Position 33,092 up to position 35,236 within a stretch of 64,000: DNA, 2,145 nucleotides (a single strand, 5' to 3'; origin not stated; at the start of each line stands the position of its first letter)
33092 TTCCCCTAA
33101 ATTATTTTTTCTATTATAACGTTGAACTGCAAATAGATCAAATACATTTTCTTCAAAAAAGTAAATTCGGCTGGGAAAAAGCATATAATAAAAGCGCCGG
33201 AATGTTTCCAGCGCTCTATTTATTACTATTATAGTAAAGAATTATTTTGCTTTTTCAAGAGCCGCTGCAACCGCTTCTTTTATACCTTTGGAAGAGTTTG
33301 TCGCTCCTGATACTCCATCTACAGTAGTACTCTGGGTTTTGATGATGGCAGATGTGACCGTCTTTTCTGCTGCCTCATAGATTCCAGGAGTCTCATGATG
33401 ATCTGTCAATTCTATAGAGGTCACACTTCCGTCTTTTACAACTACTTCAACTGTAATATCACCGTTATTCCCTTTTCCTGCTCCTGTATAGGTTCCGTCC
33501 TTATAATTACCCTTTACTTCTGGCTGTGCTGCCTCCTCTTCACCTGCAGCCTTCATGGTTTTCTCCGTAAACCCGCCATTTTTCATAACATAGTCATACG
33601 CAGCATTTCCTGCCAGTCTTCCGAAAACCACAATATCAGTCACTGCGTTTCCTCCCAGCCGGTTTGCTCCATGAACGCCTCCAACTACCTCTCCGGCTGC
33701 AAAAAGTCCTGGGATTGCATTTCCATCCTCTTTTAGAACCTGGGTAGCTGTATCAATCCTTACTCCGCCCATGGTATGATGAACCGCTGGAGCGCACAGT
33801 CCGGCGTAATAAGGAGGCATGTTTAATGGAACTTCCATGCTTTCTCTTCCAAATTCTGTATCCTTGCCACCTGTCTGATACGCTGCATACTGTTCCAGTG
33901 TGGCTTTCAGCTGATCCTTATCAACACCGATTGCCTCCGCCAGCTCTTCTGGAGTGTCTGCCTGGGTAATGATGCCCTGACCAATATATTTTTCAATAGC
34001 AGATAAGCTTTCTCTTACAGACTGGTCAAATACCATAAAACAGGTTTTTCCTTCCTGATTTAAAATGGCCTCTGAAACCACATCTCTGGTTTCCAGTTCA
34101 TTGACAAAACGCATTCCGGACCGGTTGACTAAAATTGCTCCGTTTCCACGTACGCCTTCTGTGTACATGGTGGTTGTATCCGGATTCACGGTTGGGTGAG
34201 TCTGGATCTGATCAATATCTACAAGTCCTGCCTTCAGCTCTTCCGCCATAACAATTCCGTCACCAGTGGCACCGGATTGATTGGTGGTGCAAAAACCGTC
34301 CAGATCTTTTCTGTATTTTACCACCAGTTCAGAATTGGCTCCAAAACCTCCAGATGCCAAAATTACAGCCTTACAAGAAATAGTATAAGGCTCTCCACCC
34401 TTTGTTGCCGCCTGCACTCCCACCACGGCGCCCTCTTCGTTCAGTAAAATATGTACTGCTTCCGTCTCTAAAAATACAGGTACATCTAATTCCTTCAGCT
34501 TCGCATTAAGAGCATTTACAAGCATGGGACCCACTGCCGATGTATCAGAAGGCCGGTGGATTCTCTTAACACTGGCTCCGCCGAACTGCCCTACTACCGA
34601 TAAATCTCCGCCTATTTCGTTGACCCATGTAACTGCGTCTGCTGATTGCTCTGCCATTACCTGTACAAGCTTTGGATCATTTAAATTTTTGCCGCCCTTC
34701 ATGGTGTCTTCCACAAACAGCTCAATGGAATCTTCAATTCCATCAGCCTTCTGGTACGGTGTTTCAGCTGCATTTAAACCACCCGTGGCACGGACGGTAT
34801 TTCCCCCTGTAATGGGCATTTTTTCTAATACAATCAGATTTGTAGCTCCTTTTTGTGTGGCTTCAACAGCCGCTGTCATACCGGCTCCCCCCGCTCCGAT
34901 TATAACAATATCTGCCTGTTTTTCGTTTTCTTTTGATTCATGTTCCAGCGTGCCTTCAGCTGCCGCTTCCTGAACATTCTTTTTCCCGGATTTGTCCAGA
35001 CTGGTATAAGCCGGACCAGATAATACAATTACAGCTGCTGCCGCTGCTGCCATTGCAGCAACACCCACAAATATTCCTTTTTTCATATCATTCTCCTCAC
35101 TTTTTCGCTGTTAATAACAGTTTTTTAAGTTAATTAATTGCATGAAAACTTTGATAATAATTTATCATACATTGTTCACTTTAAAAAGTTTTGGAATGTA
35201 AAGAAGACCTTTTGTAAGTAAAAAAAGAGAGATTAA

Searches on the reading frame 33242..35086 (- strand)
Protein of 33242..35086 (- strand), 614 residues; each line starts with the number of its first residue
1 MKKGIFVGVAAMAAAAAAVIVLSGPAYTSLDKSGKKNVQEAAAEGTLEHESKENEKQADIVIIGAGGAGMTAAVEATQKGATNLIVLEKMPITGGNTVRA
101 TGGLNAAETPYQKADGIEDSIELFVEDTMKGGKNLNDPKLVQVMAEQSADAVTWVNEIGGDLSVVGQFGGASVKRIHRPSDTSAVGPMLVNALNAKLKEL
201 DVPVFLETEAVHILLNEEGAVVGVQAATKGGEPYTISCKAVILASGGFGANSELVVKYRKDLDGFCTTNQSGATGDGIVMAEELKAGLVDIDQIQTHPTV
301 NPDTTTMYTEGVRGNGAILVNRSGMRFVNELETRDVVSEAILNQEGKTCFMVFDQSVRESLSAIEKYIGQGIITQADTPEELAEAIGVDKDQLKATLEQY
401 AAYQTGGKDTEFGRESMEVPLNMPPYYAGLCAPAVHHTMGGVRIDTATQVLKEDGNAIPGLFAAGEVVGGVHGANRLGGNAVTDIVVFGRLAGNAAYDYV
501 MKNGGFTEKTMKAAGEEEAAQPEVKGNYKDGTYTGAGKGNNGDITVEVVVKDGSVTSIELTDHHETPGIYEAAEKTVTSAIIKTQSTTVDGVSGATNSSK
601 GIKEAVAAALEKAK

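Call 5: search_protein_families(library=ncbifam, proteins=[window:33242-35086:-], max_evalue=0.01)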
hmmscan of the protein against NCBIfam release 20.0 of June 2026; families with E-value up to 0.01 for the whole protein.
window:33242-35086:- (614 aa): 77 families (the best 25 are shown)
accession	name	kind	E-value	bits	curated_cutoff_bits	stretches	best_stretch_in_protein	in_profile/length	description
NF005064.0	PRK06481.1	equivalog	1.2e-157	525.7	542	1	29-501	34-504/506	flavocytochrome c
TIGR01813.1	flavo_cyto_c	subfamily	1.7e-156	521.4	285.45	1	59-493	1-443/444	flavocytochrome c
TIGR01812.1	sdhA_frdA_Gneg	subfamily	5.8e-64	216.5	567.3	2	59-414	1-352/568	succinate dehydrogenase or fumarate reductase, flavoprotein subunit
NF004900.0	PRK06263.1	equivalog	1.5e-61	208.7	718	2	53-343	3-291/546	fumarate reductase (CoM/CoB) subunit TfrA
NF009478.0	PRK12844.1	equivalog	5.5e-53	180.1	789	2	178-496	201-548/559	3-ketosteroid-delta-1-dehydrogenase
NF006130.0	PRK08274.1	equivalog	1.5e-52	179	369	1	55-500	3-462/467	FAD-dependent tricarballylate dehydrogenase TcuA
NF004724.0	PRK06069.1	subfamily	2e-52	178.1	826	2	57-343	5-289/577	succinate dehydrogenase/fumarate reductase flavoprotein subunit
NF005510.0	PRK07121.1-3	subfamily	5.2e-52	177.2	481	2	173-497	165-487/492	FAD-binding protein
NF005511.0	PRK07121.1-4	equivalog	8.7e-52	176.3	466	3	234-496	263-539/553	FAD-binding protein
TIGR00551.1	nadB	equivalog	1.8e-51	175.4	452.75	2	57-356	2-295/489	L-aspartate oxidase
NF005866.0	PRK07803.1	equivalog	1.8e-50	171.8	819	2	54-330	5-286/631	fumarate reductase/succinate dehydrogenase flavoprotein subunit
NF005882.1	PRK07843.1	equivalog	9.4e-50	169.5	788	2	181-494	196-545/547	3-oxosteroid 1-dehydrogenase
TIGR01816.1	sdhA_forward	equivalog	1e-49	169.2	727.35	2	57-342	2-288/584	succinate dehydrogenase flavoprotein subunit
NF053717.1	VnlPnlRedVprA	equivalog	4e-48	164.4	600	2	54-368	3-322/481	vinyl phenol reductase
NF006686.0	PRK09231.1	equivalog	2.4e-46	158.5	854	2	57-330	5-266/598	fumarate reductase (quinol) flavoprotein subunit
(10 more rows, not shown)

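Call 6: search_protein_families(library=pfam, proteins=[window:33242-35086:-], max_evalue=0.01)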
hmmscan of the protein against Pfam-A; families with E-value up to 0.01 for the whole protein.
window:33242-35086:- (614 aa): 10 families
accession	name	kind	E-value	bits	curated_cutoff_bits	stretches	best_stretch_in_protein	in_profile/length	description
PF00890.30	FAD_binding_2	-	7.2e-87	292.7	20.4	1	59-482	1-414/414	FAD binding domain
PF04205.19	FMN_bind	-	1.9e-17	64.1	22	1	539-611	1-77/77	FMN-binding domain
PF01266.30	DAO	-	2e-12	47.8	27.9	1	59-250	1-207/353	FAD dependent oxidoreductase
PF03486.20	HI0933_like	-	2.1e-11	44.2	50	2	59-248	2-165/244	HI0933-like protein Rossmann domain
PF12831.13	FAD_oxidored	-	9.7e-11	42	27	1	59-246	1-145/416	FAD dependent oxidoreductase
PF07992.20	Pyr_redox_2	-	1.2e-07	31.9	26.1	1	59-246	2-108/291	Pyridine nucleotide-disulphide oxidoreductase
PF01946.23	Thi4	-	6e-07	29.4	26.2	1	56-97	16-57/235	Thi4 family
PF13738.12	Pyr_redox_3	-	1.6e-05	24.8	30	1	61-92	1-32/305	Pyridine nucleotide-disulphide oxidoreductase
PF13450.12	NAD_binding_8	-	0.0012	19.5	21.9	1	62-97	1-35/68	NAD(P)-binding Rossmann-like domain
PF01494.25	FAD_binding_3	-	0.0015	18.2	22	1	58-249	2-161/349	FAD binding domain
